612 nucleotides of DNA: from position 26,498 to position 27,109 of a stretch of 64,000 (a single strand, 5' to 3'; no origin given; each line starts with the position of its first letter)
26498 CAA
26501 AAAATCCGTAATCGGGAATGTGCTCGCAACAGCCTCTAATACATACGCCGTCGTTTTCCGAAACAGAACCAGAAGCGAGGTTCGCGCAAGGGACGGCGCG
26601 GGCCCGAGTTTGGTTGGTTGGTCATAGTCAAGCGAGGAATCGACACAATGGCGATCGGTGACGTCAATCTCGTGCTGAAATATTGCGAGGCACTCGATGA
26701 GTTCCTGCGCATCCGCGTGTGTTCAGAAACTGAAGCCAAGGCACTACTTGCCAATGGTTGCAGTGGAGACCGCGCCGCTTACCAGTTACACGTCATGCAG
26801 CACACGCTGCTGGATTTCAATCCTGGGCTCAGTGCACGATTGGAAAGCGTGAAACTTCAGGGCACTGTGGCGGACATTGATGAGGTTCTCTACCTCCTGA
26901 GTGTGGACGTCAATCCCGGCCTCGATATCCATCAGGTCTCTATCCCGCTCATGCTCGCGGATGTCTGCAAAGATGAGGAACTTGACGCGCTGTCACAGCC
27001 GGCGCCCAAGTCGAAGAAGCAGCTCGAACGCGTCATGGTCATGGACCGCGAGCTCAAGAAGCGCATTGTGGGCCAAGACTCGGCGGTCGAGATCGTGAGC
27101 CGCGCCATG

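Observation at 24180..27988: Orphan single-module ClpB-D2 AAA+ ATPase divergent from a Ser/Thr kinase coupled to a secreted TPR/HExxH protein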

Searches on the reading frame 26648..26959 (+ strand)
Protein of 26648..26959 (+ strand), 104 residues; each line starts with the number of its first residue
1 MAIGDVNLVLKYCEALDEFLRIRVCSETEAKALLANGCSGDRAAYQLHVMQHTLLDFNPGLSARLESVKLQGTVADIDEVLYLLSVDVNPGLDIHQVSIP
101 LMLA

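Call 29: find_related_loci(query=A2, collection=genome_contigs, flank=6000)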
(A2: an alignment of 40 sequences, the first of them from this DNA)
Query A2 (104 aa) in genome_contigs; peptide patterns used: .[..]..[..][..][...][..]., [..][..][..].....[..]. (x = any residue, [..] = any of these).
375 stretches matched a pattern; 291 encode a relative of the query (tblastn E <= 1e-3); the best 80 are kept; 80 distinct loci.
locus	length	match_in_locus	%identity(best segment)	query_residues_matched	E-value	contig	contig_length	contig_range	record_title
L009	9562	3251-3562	86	1-104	3e-58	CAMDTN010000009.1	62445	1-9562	MAG: Singulisphaera sp. GP187 isolate TH-11nov19-101 genome assembly, contig: TH-11nov19-C894, whole genome shotgun sequ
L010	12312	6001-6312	70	1-104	6e-49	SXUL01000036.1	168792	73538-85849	MAG: Planctomycetia bacterium isolate F1-140-MAGs146 F1-140__c88744, whole genome shotgun sequence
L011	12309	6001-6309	54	1-103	3e-36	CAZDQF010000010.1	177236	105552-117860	MAG TPA_asm: uncultured Isosphaeraceae bacterium isolate SRP077602_co7_603 genome assembly, contig: NODE_115_length_1772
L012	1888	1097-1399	53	1-101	6e-35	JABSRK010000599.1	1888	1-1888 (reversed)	MAG: Planctomycetota bacterium isolate DT_84 DT-Planctomycetota-1_scaffold_599, whole genome shotgun sequence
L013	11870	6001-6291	55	5-101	3e-34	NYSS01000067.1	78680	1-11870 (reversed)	MAG: Planctomycetota bacterium isolate CPC9 69796, whole genome shotgun sequence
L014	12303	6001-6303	52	1-101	4e-34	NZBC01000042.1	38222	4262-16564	MAG: Planctomycetota bacterium isolate ARS1434 MHASMcontig_390483, whole genome shotgun sequence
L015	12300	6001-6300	56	1-101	1e-32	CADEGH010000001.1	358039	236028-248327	uncultured bacterium isolate Bacteria sp. RBC034 genome assembly, contig: MAG034_1, whole genome shotgun sequence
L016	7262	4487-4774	52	5-101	6e-31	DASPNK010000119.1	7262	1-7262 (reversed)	MAG TPA_asm: Planctomycetota bacterium isolate SMAG_U12119 k141_483179, whole genome shotgun sequence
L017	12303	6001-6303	50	1-101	8e-30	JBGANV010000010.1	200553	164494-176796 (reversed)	MAG: Planctomycetota bacterium isolate MAG_MBR_H10.41 MBRH10-41_opera_contig_289, whole genome shotgun sequence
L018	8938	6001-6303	50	1-101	5e-29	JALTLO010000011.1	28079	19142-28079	MAG: Planctomycetota bacterium isolate S139_metabat1_scaf2bin.037 S139_NODE_1085_length_28079_cov_1.979608, whole genome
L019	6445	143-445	49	1-101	6e-29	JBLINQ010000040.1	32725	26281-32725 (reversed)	MAG: Planctomycetota bacterium isolate 3300053785_211 Ga0535658_0002287, whole genome shotgun sequence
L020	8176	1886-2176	52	5-101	6e-29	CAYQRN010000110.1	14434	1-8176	MAG TPA_asm: uncultured Planctomycetia bacterium isolate binchicken_co16_337 genome assembly, contig: NODE_7011_length_1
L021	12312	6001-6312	45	1-104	1e-28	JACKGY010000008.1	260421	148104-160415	MAG: Planctomycetota bacterium isolate HK-STAS-PLAN-3 HK-STAS-PLAN-3_8, whole genome shotgun sequence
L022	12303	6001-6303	49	1-101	5e-28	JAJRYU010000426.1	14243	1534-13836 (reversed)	MAG: Planctomycetota bacterium isolate Dive96_bin3.79 k141_2810455, whole genome shotgun sequence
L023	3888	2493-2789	46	1-99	7e-28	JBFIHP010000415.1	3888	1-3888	MAG: Planctomycetota bacterium isolate Mix_sand11.2021.09.Z.25 k141_2001660_length_3888_cov_8.0000, whole genome shotgun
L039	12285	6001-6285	36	5-100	1e-17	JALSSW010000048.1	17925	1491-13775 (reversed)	MAG: Planctomycetota bacterium isolate 356-308_metabat2_scaf2bin.073 356-308_scaffold_1802_c1, whole genome shotgun sequ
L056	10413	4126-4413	34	5-101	2e-16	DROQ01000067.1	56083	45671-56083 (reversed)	MAG TPA_asm: Planctomycetota bacterium isolate HyVt-539 HyVt-539_k145_136020, whole genome shotgun sequence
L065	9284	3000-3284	40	5-100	9e-16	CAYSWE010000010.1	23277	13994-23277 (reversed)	MAG TPA_asm: uncultured Phycisphaerales bacterium isolate SRP163575_co1_399 genome assembly, contig: NODE_4490_length_23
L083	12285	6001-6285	38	5-100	8e-15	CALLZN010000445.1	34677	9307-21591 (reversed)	MAG TPA_asm: uncultured bacterium isolate SRR2107182_bin.46_CONCOCT_v1.1_MAG genome assembly, contig: ERZ794931.700, who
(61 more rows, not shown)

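Call 31: predict_structure(alignment_id=A2)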
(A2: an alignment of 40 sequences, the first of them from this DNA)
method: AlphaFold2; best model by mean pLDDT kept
length: 104 residues; sequences in the alignment: 40
mean_pLDDT: 84.2   pTM: 0.78
mean pLDDT of the five models: 84.2, 77.7, 74.4, 73.3, 60.9
residues with pLDDT >= 90: 44; 70-90: 42; 50-70: 16; < 50: 2
segments of 3 or more residues with pLDDT < 50: none
pLDDT, mean of each block of 10 residues (from residue 1): 72 93 91 77 89 91 87 81 95 78 56
secondary structure, 60 per line:
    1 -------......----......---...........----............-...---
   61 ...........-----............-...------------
elements in order: E8-13 E18-23 H27-37 H42-53 H61-71 H77-88

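Call 32: search_protein_representatives(alignment_id=A2)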
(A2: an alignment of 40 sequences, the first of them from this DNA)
Query: 40 sequences, 104 profile positions. Proteins with E-value up to 0.001 (for the whole library): 148; up to 1e-10: 84; up to 1e-30: 11. The best 148 are listed.
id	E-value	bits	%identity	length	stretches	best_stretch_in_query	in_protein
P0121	3.7e-39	149.1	-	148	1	1-102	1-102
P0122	2.8e-38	146.2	-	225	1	1-103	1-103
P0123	1.3e-35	137.7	-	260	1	3-103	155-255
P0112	1.9e-35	137.1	-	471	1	3-102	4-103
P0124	1.6e-34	134.2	-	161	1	3-102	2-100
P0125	1.8e-33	130.8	-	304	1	1-103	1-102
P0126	5.3e-33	129.3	-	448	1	2-103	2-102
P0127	1.3e-32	128.0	-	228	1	1-102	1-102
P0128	3.3e-32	126.7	-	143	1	3-101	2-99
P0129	7.5e-32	125.6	-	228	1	1-102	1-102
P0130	5.7e-31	122.8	-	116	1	1-102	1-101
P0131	1.9e-30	121.1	-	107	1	3-100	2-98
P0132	5.3e-29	116.4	-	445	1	4-101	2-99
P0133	6.5e-28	112.9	-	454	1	4-103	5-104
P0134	1.8e-27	111.5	-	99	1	10-96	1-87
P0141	1.6e-22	95.6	-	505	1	6-102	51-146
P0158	3.6e-19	84.8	-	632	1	6-101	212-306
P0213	1.6e-08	50.6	-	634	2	14-96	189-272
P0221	4.6e-08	49.2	-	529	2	9-93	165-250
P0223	7.8e-08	48.4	-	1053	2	5-93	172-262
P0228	4.3e-07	46.0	-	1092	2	9-92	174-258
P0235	4.9e-06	42.6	-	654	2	5-92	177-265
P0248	1.1e-04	38.4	-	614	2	5-98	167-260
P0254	2.3e-04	37.2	-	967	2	4-94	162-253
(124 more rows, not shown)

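Call 34: search_protein_families(library=pfam, proteins=[P0223, P0228, P0254, P0213, P0235, P0248, P0158, P0221, P0141, P0123], max_evalue=0.001)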
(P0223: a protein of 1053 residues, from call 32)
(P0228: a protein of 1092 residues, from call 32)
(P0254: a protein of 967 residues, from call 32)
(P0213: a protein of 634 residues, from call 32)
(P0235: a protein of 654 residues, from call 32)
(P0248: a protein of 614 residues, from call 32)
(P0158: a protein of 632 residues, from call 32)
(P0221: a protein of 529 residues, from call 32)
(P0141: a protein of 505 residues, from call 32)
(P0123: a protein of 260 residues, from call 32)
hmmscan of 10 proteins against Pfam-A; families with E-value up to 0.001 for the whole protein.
P0223 (1053 aa): 10 families
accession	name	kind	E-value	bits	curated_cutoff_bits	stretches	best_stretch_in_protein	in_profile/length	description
PF07724.20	AAA_2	-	2.1e-42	145.4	27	2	827-946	53-165/166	AAA domain (Cdc48 subfamily)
PF10431.15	ClpB_D2-small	-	3.1e-19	69.2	21.9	1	953-1032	1-80/81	C-terminal, D2-small domain, of ClpB protein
PF14890.11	Intein_splicing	-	1.5e-14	54.5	35.8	2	520-827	75-155/155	Intein splicing domain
PF07728.20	AAA_5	-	5.7e-09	36.5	22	1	851-898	68-122/139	AAA domain (dynein-related subfamily)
PF00004.35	AAA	-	5.3e-06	27.4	21.2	0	364-401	2-36/131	ATPase family associated with various cellular activities (AAA)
PF05203.21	Hom_end_hint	-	1e-05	26.1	32.1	1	411-512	1-100/228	Hom_end-associated Hint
PF14528.11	LAGLIDADG_3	-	1.1e-05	26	22.5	1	691-766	5-81/82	LAGLIDADG-like domain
PF01079.26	Hint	-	7.8e-05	22.8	29.7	1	405-537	7-116/213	Hint module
PF13401.12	AAA_22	-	0.00026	21.8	27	0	361-404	6-49/130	AAA domain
PF00158.32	Sigma54_activat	-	0.00048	20.3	20.2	0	362-409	24-71/168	Sigma-54 interaction domain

P0228 (1092 aa): 4 families
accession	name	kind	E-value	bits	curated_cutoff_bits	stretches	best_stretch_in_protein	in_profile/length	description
PF07724.20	AAA_2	-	6.7e-47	160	27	1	813-969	16-165/166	AAA domain (Cdc48 subfamily)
PF14528.11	LAGLIDADG_3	-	3.7e-22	78.8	22.5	2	601-681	1-82/82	LAGLIDADG-like domain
PF10431.15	ClpB_D2-small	-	1.4e-17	63.9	21.9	1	976-1061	1-81/81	C-terminal, D2-small domain, of ClpB protein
PF14890.11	Intein_splicing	-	1.5e-17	64.2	35.8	1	382-813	2-155/155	Intein splicing domain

P0254 (967 aa): 6 families
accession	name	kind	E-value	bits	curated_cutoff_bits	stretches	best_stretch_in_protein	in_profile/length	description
PF07724.20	AAA_2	-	2.5e-46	158.2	27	1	678-840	10-165/166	AAA domain (Cdc48 subfamily)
PF05203.21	Hom_end_hint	-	7.3e-22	78.9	32.1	1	352-432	1-89/228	Hom_end-associated Hint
PF10431.15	ClpB_D2-small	-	3.4e-18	65.9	21.9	1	847-926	1-75/81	C-terminal, D2-small domain, of ClpB protein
PF05204.19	Hom_end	-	1.1e-17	64.5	21.1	1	551-627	2-89/110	Homing endonuclease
PF14528.11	LAGLIDADG_3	-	2e-08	34.8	22.5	0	467-520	7-69/82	LAGLIDADG-like domain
PF07728.20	AAA_5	-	0.00061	20.2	22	0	735-803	60-133/139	AAA domain (dynein-related subfamily)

P0213 (634 aa): 8 families
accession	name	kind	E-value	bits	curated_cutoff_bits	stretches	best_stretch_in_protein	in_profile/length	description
PF07724.20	AAA_2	-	2.7e-53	180.8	27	1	340-511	1-165/166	AAA domain (Cdc48 subfamily)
PF10431.15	ClpB_D2-small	-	5.8e-17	62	21.9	1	519-592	2-75/81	C-terminal, D2-small domain, of ClpB protein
PF00158.32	Sigma54_activat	-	2e-09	37.8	20.2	1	343-464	23-143/168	Sigma-54 interaction domain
PF07728.20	AAA_5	-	1.4e-07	32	22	1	345-474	2-133/139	AAA domain (dynein-related subfamily)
PF00004.35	AAA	-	1.9e-07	32.1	21.2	1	346-468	2-113/131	ATPase family associated with various cellular activities (AAA)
PF13401.12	AAA_22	-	0.0003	21.5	27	0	344-440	7-110/130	AAA domain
PF13191.12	AAA_16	-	0.00037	21.5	32.6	0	314-390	2-69/167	AAA ATPase domain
PF06309.17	Torsin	-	0.00079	20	27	0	301-367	14-78/127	Torsin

P0235 (654 aa): 5 families
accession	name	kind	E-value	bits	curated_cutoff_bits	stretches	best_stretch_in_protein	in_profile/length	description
PF07724.20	AAA_2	-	1.8e-53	181.4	27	1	354-526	1-166/166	AAA domain (Cdc48 subfamily)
PF10431.15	ClpB_D2-small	-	3.8e-18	65.7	21.9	1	532-617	1-81/81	C-terminal, D2-small domain, of ClpB protein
PF00004.35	AAA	-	2.8e-07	31.5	21.2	1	360-482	2-113/131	ATPase family associated with various cellular activities (AAA)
PF00158.32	Sigma54_activat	-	2.8e-07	30.8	20.2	1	357-477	23-143/168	Sigma-54 interaction domain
PF07728.20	AAA_5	-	5.2e-07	30.2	22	1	359-479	2-124/139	AAA domain (dynein-related subfamily)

P0248 (614 aa): 6 families
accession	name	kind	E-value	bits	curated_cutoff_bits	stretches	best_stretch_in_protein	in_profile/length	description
PF07724.20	AAA_2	-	1.8e-47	161.9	27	1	336-504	2-164/166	AAA domain (Cdc48 subfamily)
PF10431.15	ClpB_D2-small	-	8.8e-21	74.2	21.9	1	512-591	1-80/81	C-terminal, D2-small domain, of ClpB protein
PF00004.35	AAA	-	5.3e-08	33.8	21.2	1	341-448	2-99/131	ATPase family associated with various cellular activities (AAA)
PF07728.20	AAA_5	-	7.4e-08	32.9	22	1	340-449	2-108/139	AAA domain (dynein-related subfamily)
PF13401.12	AAA_22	-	2.4e-05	25.1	27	1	340-432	8-108/130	AAA domain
PF00158.32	Sigma54_activat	-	9.9e-05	22.5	20.2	1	339-455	24-141/168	Sigma-54 interaction domain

P0158 (632 aa): 6 families
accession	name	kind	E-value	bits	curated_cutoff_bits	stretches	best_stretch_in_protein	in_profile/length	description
PF07724.20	AAA_2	-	6e-42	143.9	27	1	354-525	1-165/166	AAA domain (Cdc48 subfamily)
PF07728.20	AAA_5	-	2.1e-09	37.9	22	1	359-476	2-123/139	AAA domain (dynein-related subfamily)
PF10431.15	ClpB_D2-small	-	1.9e-08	34.6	21.9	1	532-605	1-77/81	C-terminal, D2-small domain, of ClpB protein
PF00004.35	AAA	-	3.6e-07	31.1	21.2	1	360-481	2-114/131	ATPase family associated with various cellular activities (AAA)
PF00158.32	Sigma54_activat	-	5e-07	30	20.2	1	351-483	17-150/168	Sigma-54 interaction domain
PF18780.6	HNH_repeat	-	6.9e-05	23.5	26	0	81-107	6-29/54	Homing endonuclease associated repeat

P0221 (529 aa): 8 families
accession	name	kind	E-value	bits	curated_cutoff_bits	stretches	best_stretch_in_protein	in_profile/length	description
PF07724.20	AAA_2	-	1e-46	159.5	27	1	341-503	1-156/166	AAA domain (Cdc48 subfamily)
PF00004.35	AAA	-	2.1e-09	38.4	21.2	1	347-464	2-109/131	ATPase family associated with various cellular activities (AAA)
PF07728.20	AAA_5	-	3.9e-09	37.1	22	1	346-467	2-125/139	AAA domain (dynein-related subfamily)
PF00158.32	Sigma54_activat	-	4.3e-07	30.2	20.2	1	347-464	26-142/168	Sigma-54 interaction domain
PF13401.12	AAA_22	-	1.5e-05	25.7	27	1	346-441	8-110/130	AAA domain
PF07726.17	AAA_3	-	1.8e-05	25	27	1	348-464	4-111/131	ATPase family associated with various cellular activities (AAA)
PF06414.18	Zeta_toxin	-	0.00044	20.2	22.3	1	340-393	14-66/199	Zeta toxin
PF13191.12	AAA_16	-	0.00095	20.1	32.6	0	321-392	8-70/167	AAA ATPase domain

P0141 (505 aa): 8 families
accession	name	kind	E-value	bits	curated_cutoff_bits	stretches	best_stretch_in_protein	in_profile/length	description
PF07724.20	AAA_2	-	1.6e-51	175.1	27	1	210-382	1-165/166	AAA domain (Cdc48 subfamily)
PF07728.20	AAA_5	-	8.3e-10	39.2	22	1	215-344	2-133/139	AAA domain (dynein-related subfamily)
PF00158.32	Sigma54_activat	-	1.3e-08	35.1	20.2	1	215-330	25-139/168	Sigma-54 interaction domain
PF00004.35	AAA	-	1.1e-07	32.8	21.2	1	216-334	2-110/131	ATPase family associated with various cellular activities (AAA)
PF13401.12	AAA_22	-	3.2e-07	31.2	27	1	213-309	6-109/130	AAA domain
PF13191.12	AAA_16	-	0.00021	22.3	32.6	0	189-257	7-66/167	AAA ATPase domain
PF07726.17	AAA_3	-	0.00022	21.5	27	1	216-333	3-111/131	ATPase family associated with various cellular activities (AAA)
PF02367.23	TsaE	-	0.00036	20.9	26.6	0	202-259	11-64/128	Threonylcarbamoyl adenosine biosynthesis protein TsaE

P0123 (260 aa): 0 families

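Call 35: list_cluster_members(proteins=[P0213, P0235, P0223, P0248, P0158, P0254])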
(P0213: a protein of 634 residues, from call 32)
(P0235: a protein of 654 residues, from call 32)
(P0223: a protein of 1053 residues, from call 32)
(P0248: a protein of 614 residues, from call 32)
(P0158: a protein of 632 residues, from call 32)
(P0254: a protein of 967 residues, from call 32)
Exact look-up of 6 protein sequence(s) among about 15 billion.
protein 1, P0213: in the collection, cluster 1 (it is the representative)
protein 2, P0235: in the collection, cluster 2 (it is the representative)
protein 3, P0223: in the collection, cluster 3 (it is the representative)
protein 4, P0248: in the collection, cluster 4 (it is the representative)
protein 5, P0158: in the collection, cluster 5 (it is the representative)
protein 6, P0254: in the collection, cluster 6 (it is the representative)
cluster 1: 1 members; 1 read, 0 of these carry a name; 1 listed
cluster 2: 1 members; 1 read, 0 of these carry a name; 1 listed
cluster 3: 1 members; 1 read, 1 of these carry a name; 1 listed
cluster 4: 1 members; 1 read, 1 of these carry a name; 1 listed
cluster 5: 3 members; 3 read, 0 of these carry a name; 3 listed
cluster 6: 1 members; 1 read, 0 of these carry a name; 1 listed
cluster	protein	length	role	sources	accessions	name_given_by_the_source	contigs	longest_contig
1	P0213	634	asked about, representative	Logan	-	-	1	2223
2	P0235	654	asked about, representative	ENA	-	-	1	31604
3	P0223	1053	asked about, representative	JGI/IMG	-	DNA polymerase III delta prime subunit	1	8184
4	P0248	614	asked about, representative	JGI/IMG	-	ATP-dependent Clp protease ATP-binding subunit ClpC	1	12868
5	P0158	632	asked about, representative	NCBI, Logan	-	-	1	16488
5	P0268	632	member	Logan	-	-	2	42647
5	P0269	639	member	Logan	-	-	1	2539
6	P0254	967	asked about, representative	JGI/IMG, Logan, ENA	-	-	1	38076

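Call 37: find_encoding_contigs(protein=P0235, flank=7000, max_places=1)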
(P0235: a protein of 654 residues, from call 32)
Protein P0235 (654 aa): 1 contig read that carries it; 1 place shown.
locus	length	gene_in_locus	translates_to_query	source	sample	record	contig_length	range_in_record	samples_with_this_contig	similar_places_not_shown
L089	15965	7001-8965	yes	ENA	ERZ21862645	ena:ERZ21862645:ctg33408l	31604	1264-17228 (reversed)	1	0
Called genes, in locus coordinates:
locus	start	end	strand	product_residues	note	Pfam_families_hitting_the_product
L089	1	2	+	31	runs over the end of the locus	-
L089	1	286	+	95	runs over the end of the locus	PF00072:Response_reg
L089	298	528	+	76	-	PF07689:KaiB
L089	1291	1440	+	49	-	-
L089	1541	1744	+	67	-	-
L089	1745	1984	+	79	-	-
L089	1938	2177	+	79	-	-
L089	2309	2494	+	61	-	-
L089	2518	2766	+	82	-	-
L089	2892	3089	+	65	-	-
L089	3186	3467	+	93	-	-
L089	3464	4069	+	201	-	PF22175:Ogg-HhH (faint)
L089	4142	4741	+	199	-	-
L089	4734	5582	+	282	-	PF02086:MethyltransfD12 (faint), PF03602:Cons_hypoth95 (faint), PF01555:N6_N4_Mtase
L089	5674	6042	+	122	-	-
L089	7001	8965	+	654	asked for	PF00158:Sigma54_activat (weak), PF00004:AAA (weak), PF07724:AAA_2, PF07728:AAA_5 (weak), PF10431:ClpB_D2-small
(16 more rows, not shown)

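Call 38: find_encoding_contigs(protein=P0254, flank=7000, max_places=1)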
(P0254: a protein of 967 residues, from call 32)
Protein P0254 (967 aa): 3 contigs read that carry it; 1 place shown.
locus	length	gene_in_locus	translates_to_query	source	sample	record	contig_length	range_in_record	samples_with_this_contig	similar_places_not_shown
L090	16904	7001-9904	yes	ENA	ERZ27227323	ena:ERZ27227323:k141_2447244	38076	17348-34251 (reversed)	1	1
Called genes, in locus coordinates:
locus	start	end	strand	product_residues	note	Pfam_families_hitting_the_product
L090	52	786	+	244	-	-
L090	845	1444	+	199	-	-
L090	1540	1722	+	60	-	-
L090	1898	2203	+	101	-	-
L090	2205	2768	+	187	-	PF03167:UDG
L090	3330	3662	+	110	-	-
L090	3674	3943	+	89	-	PF20657:DUF6811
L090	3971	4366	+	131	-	-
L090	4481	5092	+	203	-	-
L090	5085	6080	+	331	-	-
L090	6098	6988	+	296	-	PF04098:Rad52_Rad22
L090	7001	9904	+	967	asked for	PF05203:Hom_end_hint, PF14528:LAGLIDADG_3 (faint), PF05204:Hom_end, PF07724:AAA_2, PF10431:ClpB_D2-small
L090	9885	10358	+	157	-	PF01050:MannoseP_isomer (faint)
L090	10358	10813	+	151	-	-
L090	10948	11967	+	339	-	-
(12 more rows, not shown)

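Call 45: search_protein_families(library=phrogs, proteins=[P0235, P0254, P0248], max_evalue=0.00001)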
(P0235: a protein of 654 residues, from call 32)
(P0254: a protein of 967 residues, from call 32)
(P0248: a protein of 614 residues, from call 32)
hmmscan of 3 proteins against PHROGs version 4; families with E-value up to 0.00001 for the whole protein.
P0235 (654 aa): 3 families
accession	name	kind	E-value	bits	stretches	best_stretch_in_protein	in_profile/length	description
phrog_4871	-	other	4.2e-108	363.7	1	314-632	454-760/764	ATP-dependent protease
phrog_168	-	DNA, RNA and nucleotide metabolism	3.1e-08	34.7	1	355-496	41-160/314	clamp loader of DNA polymerase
phrog_10401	-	other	3.7e-06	27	0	357-380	461-484/667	ATPase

P0254 (967 aa): 6 families
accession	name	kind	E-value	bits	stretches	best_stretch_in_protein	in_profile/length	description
phrog_4871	-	other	6.5e-100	336.7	2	685-945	510-758/764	ATP-dependent protease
phrog_19299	-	head and packaging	5.6e-25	88.9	1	343-609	23-300/702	terminase large subunit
phrog_36964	-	head and packaging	1.2e-10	41.1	1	354-599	94-326/890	terminase large subunit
phrog_34449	-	unknown function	1.4e-07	32.2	0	348-421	58-130/241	-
phrog_15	-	head and packaging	1.8e-07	30.8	1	338-581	65-312/1330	terminase large subunit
phrog_4339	-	unknown function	5.7e-06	26.7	0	758-911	382-504/552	-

P0248 (614 aa): 2 families
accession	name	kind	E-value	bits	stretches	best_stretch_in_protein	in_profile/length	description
phrog_4871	-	other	1.7e-105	355.2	1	290-602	449-755/764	ATP-dependent protease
phrog_168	-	DNA, RNA and nucleotide metabolism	4.7e-08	34.1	1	339-447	44-128/314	clamp loader of DNA polymerase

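Call 64: search_protein_families(library=pfam, proteins=[L083:7590-9398:+, L083:9430-10521:-, L039:11347-12285:+, L056:9404-10411:+, L065:8516-9283:+], max_evalue=0.001)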
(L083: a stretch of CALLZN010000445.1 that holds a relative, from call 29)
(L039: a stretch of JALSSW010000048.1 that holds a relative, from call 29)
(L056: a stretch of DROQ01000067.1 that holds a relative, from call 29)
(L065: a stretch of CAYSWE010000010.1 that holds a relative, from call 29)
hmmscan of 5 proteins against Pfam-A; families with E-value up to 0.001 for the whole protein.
L083:7590-9398:+ (602 aa): 4 families
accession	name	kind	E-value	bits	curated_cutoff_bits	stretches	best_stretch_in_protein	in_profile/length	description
PF02518.31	HATPase_c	-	1e-27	97.2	26.4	1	448-559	1-109/111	Histidine kinase-, DNA gyrase B-, and HSP90-like ATPase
PF00512.31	HisKA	-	1.3e-22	80.1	26.9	1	335-402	2-66/66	His Kinase A (phospho-acceptor) domain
PF00672.30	HAMP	-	5.3e-10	39.9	25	1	251-297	6-52/53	HAMP domain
PF13581.12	HATPase_c_2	-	0.00015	22.2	27.4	1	451-535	30-110/127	Histidine kinase-like ATPase domain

L083:9430-10521:- (363 aa): 2 families
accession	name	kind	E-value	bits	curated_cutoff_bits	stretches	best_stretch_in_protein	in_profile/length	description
PF04452.19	Methyltrans_RNA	-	9.9e-33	113.5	23.9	1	191-358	4-164/165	RNA methyltransferase domain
PF20260.4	PUA_4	-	6.6e-11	42.6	23.9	1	134-181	1-48/48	RNA methyltransferase PUA domain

L039:11347-12285:+ (313 aa): 2 families
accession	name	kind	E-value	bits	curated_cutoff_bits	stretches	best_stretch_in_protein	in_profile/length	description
PF00498.31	FHA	-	2.8e-19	69.7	20.7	1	34-97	2-67/67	FHA domain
PF16697.10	Yop-YscD_cpl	-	9.9e-16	58.2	33.2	1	15-105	2-92/94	Inner membrane component of T3SS, cytoplasmic domain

L056:9404-10411:+ (336 aa): 2 families
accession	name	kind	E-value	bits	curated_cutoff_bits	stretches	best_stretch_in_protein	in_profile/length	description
PF00498.31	FHA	-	2.8e-18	66.5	20.7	1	38-101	2-67/67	FHA domain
PF16697.10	Yop-YscD_cpl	-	3.2e-15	56.6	33.2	1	24-110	7-93/94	Inner membrane component of T3SS, cytoplasmic domain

L065:8516-9283:+ (256 aa): 2 families
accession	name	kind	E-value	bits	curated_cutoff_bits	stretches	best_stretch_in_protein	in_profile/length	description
PF00498.31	FHA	-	5.1e-18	65.7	20.7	1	27-90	2-67/67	FHA domain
PF16697.10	Yop-YscD_cpl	-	2.4e-16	60.2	33.2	1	8-99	2-93/94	Inner membrane component of T3SS, cytoplasmic domain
